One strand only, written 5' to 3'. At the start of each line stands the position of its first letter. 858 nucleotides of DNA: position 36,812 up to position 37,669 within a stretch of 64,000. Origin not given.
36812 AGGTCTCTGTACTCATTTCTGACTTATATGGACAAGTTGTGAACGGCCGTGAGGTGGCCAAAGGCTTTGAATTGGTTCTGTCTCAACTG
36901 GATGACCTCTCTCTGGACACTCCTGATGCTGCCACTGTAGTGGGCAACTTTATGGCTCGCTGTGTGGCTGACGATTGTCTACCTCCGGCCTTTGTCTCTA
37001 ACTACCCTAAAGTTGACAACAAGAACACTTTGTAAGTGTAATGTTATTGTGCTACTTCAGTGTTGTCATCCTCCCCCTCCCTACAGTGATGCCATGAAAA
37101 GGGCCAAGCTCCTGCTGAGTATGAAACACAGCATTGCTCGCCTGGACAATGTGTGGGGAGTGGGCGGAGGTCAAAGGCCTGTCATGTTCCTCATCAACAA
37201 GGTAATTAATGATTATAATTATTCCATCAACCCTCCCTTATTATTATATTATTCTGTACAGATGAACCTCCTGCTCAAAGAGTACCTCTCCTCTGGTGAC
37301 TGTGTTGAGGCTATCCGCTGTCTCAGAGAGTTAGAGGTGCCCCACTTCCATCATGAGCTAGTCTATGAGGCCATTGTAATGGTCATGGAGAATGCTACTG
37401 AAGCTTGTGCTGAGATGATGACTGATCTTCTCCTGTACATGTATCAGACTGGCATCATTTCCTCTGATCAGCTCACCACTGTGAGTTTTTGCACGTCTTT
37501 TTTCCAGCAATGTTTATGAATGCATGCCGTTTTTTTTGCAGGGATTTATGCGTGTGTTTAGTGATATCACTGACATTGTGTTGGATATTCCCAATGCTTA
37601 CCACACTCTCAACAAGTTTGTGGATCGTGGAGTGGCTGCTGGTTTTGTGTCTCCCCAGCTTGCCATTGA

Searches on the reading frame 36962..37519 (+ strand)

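Call 60: search_protein_families(library=pfam, proteins=[window:36962-37519:+], max_evalue=0.001)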
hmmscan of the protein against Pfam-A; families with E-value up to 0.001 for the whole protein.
window:36962-37519:+ (185 aa): 1 family
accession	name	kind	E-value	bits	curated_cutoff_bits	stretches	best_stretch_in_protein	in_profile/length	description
PF02847.23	MA3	-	2.6e-17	63.3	23.2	1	101-172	5-75/113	MA3 domain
